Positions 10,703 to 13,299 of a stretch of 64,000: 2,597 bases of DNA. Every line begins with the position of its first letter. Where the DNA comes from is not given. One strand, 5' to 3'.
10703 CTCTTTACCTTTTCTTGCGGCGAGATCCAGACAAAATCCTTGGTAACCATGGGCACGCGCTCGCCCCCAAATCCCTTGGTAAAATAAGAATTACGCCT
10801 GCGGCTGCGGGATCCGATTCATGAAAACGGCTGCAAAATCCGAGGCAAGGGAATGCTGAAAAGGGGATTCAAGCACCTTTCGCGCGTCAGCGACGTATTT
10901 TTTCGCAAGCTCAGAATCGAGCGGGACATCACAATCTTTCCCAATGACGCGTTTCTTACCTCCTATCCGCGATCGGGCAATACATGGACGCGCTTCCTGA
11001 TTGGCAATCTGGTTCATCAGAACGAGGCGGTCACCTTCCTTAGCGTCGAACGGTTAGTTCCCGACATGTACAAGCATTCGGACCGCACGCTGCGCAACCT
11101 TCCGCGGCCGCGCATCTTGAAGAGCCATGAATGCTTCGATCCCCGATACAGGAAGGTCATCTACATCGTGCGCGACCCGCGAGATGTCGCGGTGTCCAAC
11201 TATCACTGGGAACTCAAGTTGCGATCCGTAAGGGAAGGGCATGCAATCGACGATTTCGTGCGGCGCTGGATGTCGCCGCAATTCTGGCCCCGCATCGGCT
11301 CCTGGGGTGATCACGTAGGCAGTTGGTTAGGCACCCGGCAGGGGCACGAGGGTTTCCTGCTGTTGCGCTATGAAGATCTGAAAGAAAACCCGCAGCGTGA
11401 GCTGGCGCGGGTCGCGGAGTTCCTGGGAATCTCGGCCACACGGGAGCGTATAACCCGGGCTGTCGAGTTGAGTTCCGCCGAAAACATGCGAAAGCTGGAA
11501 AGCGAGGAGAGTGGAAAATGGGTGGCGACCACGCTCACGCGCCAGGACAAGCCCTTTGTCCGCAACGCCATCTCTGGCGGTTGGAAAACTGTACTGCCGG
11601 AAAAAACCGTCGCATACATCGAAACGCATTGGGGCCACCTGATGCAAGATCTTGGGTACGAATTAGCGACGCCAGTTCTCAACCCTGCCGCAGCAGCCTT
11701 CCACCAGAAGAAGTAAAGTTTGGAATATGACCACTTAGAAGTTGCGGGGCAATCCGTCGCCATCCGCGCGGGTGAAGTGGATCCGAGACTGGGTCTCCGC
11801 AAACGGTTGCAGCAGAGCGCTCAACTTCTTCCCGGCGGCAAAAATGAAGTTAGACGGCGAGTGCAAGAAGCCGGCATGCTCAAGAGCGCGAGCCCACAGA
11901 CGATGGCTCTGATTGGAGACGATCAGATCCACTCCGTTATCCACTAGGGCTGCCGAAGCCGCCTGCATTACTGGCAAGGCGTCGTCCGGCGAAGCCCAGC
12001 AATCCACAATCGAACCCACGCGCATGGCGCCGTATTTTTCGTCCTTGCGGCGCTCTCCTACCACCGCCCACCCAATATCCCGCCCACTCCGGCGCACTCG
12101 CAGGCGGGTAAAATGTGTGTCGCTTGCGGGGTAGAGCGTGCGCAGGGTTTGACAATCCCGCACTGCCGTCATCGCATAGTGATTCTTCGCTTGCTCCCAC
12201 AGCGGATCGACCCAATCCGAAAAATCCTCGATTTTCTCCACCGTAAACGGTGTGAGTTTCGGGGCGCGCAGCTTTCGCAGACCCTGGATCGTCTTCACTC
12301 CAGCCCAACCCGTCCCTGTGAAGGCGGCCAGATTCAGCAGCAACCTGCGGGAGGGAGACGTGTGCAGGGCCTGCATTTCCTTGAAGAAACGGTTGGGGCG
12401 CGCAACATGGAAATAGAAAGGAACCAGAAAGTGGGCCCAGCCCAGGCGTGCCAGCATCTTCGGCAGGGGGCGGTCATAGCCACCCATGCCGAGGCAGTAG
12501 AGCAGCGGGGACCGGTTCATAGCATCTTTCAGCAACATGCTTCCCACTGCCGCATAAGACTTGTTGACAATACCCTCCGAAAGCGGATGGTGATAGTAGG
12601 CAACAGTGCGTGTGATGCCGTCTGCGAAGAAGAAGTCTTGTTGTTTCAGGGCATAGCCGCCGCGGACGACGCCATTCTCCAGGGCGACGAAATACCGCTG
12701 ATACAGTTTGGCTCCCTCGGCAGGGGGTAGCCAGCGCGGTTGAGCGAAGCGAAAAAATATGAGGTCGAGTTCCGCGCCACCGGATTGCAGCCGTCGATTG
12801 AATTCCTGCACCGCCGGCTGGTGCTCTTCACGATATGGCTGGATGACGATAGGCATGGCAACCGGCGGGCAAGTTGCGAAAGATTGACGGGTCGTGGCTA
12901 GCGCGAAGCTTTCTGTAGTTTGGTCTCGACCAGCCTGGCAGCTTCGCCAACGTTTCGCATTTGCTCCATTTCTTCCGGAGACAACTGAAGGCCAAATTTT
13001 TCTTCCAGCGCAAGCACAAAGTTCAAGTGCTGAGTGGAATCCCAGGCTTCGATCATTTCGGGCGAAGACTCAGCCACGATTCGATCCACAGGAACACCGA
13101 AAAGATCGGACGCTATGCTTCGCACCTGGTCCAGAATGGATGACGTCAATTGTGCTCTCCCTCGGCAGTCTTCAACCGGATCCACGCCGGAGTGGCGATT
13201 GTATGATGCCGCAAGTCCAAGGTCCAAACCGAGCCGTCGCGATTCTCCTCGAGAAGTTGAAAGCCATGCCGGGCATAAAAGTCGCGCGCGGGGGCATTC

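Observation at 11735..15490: Translationally coupled VOC-FkbH-ACP(-GNAT) cassette inside a glycan operon: carrier-protein-dependent acyl decoration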

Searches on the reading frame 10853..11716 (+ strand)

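Call 3: search_protein_families(library=pfam, proteins=[window:10853-11716:+], max_evalue=0.01)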
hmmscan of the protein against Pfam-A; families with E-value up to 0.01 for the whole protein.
window:10853-11716:+ (287 aa): 2 families
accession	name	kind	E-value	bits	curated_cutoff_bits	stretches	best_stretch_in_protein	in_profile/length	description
PF00685.33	Sulfotransfer_1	-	2.4e-41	142.3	22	1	30-267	1-254/255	Sulfotransferase domain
PF13469.12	Sulfotransfer_3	-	7.6e-09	36.6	27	1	101-194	126-213/216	Sulfotransferase family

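Call 4: search_protein_families(library=ncbifam, proteins=[window:10853-11716:+], max_evalue=0.01)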
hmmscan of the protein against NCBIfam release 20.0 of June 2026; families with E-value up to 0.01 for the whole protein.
window:10853-11716:+ (287 aa): 0 families

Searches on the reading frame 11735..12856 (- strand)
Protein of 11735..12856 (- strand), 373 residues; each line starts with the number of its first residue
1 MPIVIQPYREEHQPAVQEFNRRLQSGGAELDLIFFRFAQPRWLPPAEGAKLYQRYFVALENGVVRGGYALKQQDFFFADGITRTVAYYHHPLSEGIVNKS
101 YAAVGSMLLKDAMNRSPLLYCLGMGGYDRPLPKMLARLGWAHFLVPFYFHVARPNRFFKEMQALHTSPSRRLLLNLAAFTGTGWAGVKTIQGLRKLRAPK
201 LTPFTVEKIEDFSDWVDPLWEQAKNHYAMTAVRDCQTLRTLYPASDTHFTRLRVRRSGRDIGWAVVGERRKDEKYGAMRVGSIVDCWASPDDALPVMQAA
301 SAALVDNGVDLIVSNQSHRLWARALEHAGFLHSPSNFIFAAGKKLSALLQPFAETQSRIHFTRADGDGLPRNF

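Call 3: search_protein_families(library=pfam, proteins=[window:11735-12856:-], max_evalue=0.01)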
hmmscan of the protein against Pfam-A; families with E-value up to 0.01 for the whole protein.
window:11735-12856:- (373 aa): 0 families

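Call 4: search_protein_families(library=ncbifam, proteins=[window:11735-12856:-], max_evalue=0.01)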
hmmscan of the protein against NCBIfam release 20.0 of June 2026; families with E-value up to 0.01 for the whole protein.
window:11735-12856:- (373 aa): 0 families

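Call 20: search_solved_structures(query=window:11735-12856:-, max_evalue=10)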
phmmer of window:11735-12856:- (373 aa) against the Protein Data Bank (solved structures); distinct sequences matched with E-value up to 10: 1.
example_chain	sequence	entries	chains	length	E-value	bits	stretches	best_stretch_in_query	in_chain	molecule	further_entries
5d50_E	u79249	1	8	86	0.38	12.9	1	87-139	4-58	Anti-repressor protein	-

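Call 25: find_homologous_proteins(query=window:11735-12856:-, max_evalue=0.001)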
Query window:11735-12856:- (373 aa): 1595 proteins with E <= 0.001 among 4597 candidates; the best 120 are listed.
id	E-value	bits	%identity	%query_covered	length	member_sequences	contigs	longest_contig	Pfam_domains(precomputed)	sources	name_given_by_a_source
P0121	1.6e-256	868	100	100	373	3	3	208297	-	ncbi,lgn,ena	-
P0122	7.2e-228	774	88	100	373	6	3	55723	-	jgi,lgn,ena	-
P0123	8.1e-228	774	89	100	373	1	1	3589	-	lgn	-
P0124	4.1e-225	765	88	100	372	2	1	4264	-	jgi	jgi:hypothetical protein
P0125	9.6e-223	757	86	100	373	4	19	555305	-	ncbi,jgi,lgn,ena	jgi:hypothetical protein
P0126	5.3e-219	745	86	100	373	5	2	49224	-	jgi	jgi:hypothetical protein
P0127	1.1e-217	741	84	100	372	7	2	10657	-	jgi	jgi:hypothetical protein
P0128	1.2e-216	737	84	100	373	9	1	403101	-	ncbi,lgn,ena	-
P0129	2.2e-216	736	84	100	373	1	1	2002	-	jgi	jgi:hypothetical protein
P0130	1.2e-214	730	84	100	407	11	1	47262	-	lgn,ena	-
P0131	8.1e-214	728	82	100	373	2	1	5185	-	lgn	-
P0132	1.1e-213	727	83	100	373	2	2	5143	-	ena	-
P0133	1.6e-213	727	83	100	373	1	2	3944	-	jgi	jgi:hypothetical protein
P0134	5.8e-213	725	83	100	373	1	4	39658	-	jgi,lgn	jgi:hypothetical protein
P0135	9.3e-210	714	82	100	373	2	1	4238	-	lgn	-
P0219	3.6e-164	564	64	100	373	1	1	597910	-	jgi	jgi:hypothetical protein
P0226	2.7e-163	561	65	100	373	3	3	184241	-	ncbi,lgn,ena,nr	ncbi:MAG TPA: hypothetical protein VMX38_05620 [Verrucomicrobiae bacterium]|nr:hypothetical protein 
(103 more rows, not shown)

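Call 28: search_solved_structures(query=A1, max_evalue=10)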
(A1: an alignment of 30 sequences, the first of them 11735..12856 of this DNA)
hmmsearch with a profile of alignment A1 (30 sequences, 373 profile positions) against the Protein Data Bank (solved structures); distinct sequences matched with E-value up to 10: 4.
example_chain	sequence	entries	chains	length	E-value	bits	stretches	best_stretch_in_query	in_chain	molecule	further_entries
8dhk_A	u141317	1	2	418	1.4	10.9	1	260-366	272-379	Sulfide:quinone oxidoreductase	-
6mp5_A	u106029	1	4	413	1.4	10.9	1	260-366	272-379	Sulfide:quinone oxidoreductase, mitochondrial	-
6mo6_A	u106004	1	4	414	1.4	10.9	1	260-366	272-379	Sulfide:quinone oxidoreductase, mitochondrial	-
6oi5_A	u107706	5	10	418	1.5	10.8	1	260-366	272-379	Sulfide:quinone oxidoreductase, mitochondrial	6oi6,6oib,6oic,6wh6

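Call 36: predict_structure(alignment_id=A1)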
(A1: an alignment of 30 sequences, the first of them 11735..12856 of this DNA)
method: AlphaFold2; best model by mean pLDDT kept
length: 373 residues; sequences in the alignment: 30
mean_pLDDT: 88.2   pTM: 0.86
mean pLDDT of the five models: 88.2, 83.9, 83.1, 82.5, 81.0
residues with pLDDT >= 90: 203; 70-90: 151; 50-70: 12; < 50: 7
segments of 3 or more residues with pLDDT < 50: 364-367
pLDDT, mean of each block of 10 residues (from residue 1): 90 95 87 85 83 93 92 93 87 79 87 88 68 82 89 93 89 89 88 89 95 96 93 93 90 96 93 90 91 95 96 90 93 82 91 89 56 47
secondary structure, 60 per line:
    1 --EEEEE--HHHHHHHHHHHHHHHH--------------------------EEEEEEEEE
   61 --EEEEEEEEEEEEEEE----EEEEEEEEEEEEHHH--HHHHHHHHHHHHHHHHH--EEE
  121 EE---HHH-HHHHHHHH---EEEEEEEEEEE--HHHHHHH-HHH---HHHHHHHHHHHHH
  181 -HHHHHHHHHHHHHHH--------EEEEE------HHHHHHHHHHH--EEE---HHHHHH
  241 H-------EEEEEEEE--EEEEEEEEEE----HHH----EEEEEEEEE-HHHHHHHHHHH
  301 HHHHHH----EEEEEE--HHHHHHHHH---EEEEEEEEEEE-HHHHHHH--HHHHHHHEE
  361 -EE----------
elements in order: E3-7 H10-25 E52-60 E63-77 E82-93 H99-115 E118-122 H130-137 E141-151 H154-160 H168-180 H182-196 E205-209 H216-226 E229-231 H235-241 E249-256 E259-268 E280-288 H290-306 E311-316 H319-327 E331-341 H343-349 H352-358

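Call 39: fold_search(model_id=the predicted structure, library=pdb)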
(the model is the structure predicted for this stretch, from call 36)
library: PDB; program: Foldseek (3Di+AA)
matches with E <= 10: 1113; with E <= 0.001: 233
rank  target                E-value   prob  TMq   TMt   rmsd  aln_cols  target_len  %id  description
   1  1iyl_A                3.2e-10  1.00  0.53  0.52   6.9       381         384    9  Crystal Structure of Candida albicans N-myristoyltransferase with Non-peptidic Inhibitor (released 2002-12-30)
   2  5uut_A                8.7e-10  1.00  0.50  0.50   7.8       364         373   11  N-myristoyltransferase 1 (NMT) bound to myristoyl-CoA (released 2018-01-17)
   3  4cax                  9.2e-10  1.00  0.52  0.50   7.5       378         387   11  Crystal structure of Aspergillus fumigatus N-myristoyl transferase in complex with myristoyl CoA and a pyrazole sulphona (released 2014-09-17)
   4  7rk3_A                1.0e-09  1.00  0.50  0.52   7.9       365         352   12  Crystal structure of human N-myristoyltransferase 1 fragment (residues 109-496) bound to diacylated human Arf6 octapep (released 2022-07-27)
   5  8hbs                  1.2e-09  1.00  0.49  0.47   7.6       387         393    9  Crystal of rAlfNmt (released 2023-03-08)
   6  6b1l_A                1.2e-09  1.00  0.47  0.46   8.2       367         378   11  Crystal structure of glycylpeptide N-tetradecanoyltransferase from Plasmodium vivax in complex with inhibitor IMP-0001 (released 2018-09-26)
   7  6pau_A                1.4e-09  1.00  0.52  0.54   7.5       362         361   11  Structure of Human NMT2 with myristoyl-lysine peptide and CoA products (released 2020-03-11)
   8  4cav                  1.5e-09  1.00  0.52  0.50   7.5       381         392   11  Crystal structure of Aspergillus fumigatus N-myristoyl transferase in complex with myristoyl CoA and a benzofuran ligand (released 2014-09-17)
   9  4uwi                  1.5e-09  1.00  0.52  0.50   7.6       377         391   11  Crystal structure of Aspergillus fumigatus N-myristoyl transferase in complex with myristoyl CoA and a pyrazole sulphona (released 2014-12-03)
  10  7owq_B                1.6e-09  1.00  0.51  0.50   7.5       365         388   11  HsNMT1 in complex with both MyrCoA and peptide N-Methylated-GNCFSKPR (released 2022-12-21)
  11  6may_A                1.7e-09  1.00  0.49  0.48   7.9       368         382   12  Crystal structure of N-myristoyl transferase (NMT) G386E mutant from Plasmodium vivax (released 2019-06-05)
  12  6sk8_A                1.7e-09  1.00  0.48  0.47   8.0       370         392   11  DeltaC3 C-terminal truncation of HsNMT1 in complex with MyrCoA and GDCFSKPR substrates (released 2020-03-18)
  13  6may_C                1.9e-09  1.00  0.51  0.50   7.6       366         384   11  Crystal structure of N-myristoyl transferase (NMT) G386E mutant from Plasmodium vivax (released 2019-06-05)
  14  1iyl_B                1.9e-09  1.00  0.54  0.53   6.8       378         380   12  Crystal Structure of Candida albicans N-myristoyltransferase with Non-peptidic Inhibitor (released 2002-12-30)
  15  4caw                  1.9e-09  1.00  0.49  0.48   8.1       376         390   11  Crystal structure of Aspergillus fumigatus N-myristoyl transferase in complex with myristoyl CoA and a pyrazole sulphona (released 2014-09-17)
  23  2hv2_C                3.0e-09  1.00  0.51  0.49   6.6       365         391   10  Crystal Structure of Conserved Protein of Unknown Function from Enterococcus faecalis V583 at 2.4 A Resolution, Probab (released 2006-08-29)
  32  2hv2_A                4.2e-09  1.00  0.51  0.49   6.8       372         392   10  Crystal Structure of Conserved Protein of Unknown Function from Enterococcus faecalis V583 at 2.4 A Resolution, Probab (released 2006-08-29)
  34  2wpw_C                4.5e-09  1.00  0.43  0.48   8.3       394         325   12  Tandem GNAT protein from the clavulanic acid biosynthesis pathway (without AcCoA) (released 2009-12-29)
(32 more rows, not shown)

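Call 43: search_protein_families(library=phrogs, proteins=[window:11735-12856:-], max_evalue=0.01)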
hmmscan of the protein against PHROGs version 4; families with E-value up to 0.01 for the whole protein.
window:11735-12856:- (373 aa): 0 families

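Call 98: find_encoding_contigs(protein=P0226, flank=7000, max_places=1)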
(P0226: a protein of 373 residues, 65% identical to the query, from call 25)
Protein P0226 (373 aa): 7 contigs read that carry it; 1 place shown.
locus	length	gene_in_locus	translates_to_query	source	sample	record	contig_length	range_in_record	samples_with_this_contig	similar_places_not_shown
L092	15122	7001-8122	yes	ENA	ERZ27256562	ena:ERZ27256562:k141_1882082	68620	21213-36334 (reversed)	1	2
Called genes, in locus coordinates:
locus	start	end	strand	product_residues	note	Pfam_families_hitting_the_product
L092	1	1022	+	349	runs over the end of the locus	PF00534:Glycos_transf_1, PF13692:Glyco_trans_1_4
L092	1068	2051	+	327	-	-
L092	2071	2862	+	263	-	PF01522:Polysacc_deac_1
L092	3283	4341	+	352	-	-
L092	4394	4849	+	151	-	PF13669:Glyoxalase_4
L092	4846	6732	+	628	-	PF21211:FkbH_N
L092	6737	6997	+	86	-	-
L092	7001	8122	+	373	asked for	-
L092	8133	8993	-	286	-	PF00685:Sulfotransfer_1, PF13469:Sulfotransfer_3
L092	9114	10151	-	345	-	PF13480:Acetyltransf_6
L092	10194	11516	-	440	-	PF03721:UDPG_MGDP_dh_N, PF00984:UDPG_MGDP_dh, PF03720:UDPG_MGDP_dh_C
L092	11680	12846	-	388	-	PF13439:Glyco_transf_4, PF13579:Glyco_trans_4_4, PF20706:GT4-conflict (weak), PF00534:Glycos_transf_1, PF13692:Glyco_trans_1_4, PF13524:Glyco_trans_1_2 (weak)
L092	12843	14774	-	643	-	PF13522:GATase_6, PF13537:GATase_7, PF00733:Asn_synthase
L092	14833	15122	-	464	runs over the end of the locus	PF04932:Wzy_C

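Call 99: find_encoding_contigs(protein=P0219, flank=7000, max_places=1)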
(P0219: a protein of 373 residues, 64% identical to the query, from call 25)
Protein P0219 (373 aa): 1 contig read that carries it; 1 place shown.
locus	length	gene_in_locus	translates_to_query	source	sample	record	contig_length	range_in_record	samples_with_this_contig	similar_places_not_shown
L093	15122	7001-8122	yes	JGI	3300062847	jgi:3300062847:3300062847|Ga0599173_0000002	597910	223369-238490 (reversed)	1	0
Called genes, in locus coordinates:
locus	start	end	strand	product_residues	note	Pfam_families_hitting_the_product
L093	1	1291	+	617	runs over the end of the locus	PF05345:He_PIG (weak)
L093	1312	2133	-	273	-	PF02353:CMAS (weak), PF13489:Methyltransf_23, PF01209:Ubie_methyltran (weak), PF08003:Methyltransf_9, PF13847:Methyltransf_31, PF08241:Methyltransf_11, PF08242:Methyltransf_12, PF13649:Methyltransf_25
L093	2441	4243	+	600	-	-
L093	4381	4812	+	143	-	PF13669:Glyoxalase_4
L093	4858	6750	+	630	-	PF21211:FkbH_N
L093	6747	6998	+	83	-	PF00550:PP-binding (weak)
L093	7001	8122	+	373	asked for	-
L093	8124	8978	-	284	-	PF00685:Sulfotransfer_1, PF13469:Sulfotransfer_3 (weak)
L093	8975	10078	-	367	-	PF02388:FemAB (faint), PF13480:Acetyltransf_6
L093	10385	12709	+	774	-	PF16889:Hepar_II_III_N, PF07940:Hepar_II_III_C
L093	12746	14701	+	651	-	PF13522:GATase_6, PF13537:GATase_7, PF00733:Asn_synthase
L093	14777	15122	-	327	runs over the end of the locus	-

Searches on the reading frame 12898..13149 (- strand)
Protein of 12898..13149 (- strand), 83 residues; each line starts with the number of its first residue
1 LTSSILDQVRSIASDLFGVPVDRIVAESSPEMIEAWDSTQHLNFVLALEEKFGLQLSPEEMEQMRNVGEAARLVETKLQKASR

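Call 3: search_protein_families(library=pfam, proteins=[window:12898-13149:-], max_evalue=0.01)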
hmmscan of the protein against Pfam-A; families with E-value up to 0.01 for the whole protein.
window:12898-13149:- (83 aa): 2 families
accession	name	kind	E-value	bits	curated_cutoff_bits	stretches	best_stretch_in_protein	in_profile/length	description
PF00550.31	PP-binding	-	1.2e-05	25.9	20.8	1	7-74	1-67/67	Phosphopantetheine attachment site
PF14573.12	PP-binding_2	-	0.003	18.2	32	1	35-81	45-91/96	Acyl-carrier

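Call 4: search_protein_families(library=ncbifam, proteins=[window:12898-13149:-], max_evalue=0.01)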
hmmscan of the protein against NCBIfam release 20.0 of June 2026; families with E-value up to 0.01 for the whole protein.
window:12898-13149:- (83 aa): 11 families
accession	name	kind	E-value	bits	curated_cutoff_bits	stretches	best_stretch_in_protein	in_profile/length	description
NF002148.0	PRK00982.1-2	subfamily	4.7e-09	36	71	1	3-77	3-77/79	acyl carrier protein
NF002150.0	PRK00982.1-4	subfamily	6.8e-09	35.8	66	1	3-77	4-78/80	acyl carrier protein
TIGR00517.1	acyl_carrier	equivalog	1.6e-07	31.1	70.45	1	3-76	2-75/77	acyl carrier protein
NF002151.0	PRK00982.1-5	equivalog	6.6e-07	29.4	92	1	3-77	2-76/78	acyl carrier protein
NF002149.0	PRK00982.1-3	equivalog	5.2e-06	26.3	106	1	3-77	2-76/78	acyl carrier protein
NF003757.0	PRK05350.1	equivalog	2.1e-05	24.6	65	1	3-80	5-82/83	acyl carrier protein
NF002147.0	PRK00982.1-1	equivalog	7.1e-05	22.6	84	1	3-76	6-79/83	acyl carrier protein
NF005079.0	PRK06508.1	equivalog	9.8e-05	22.7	83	1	3-70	2-69/93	acyl carrier protein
NF006031.0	PRK08172.1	equivalog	0.00018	22.1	76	1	5-79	5-79/82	acyl carrier protein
NF009104.0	PRK12449.1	equivalog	0.0012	18.8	70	1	35-71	36-72/80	acyl carrier protein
NF040636.1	AcpM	exception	0.0057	16.6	146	1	4-76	5-77/93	meromycolate extension acyl carrier protein AcpM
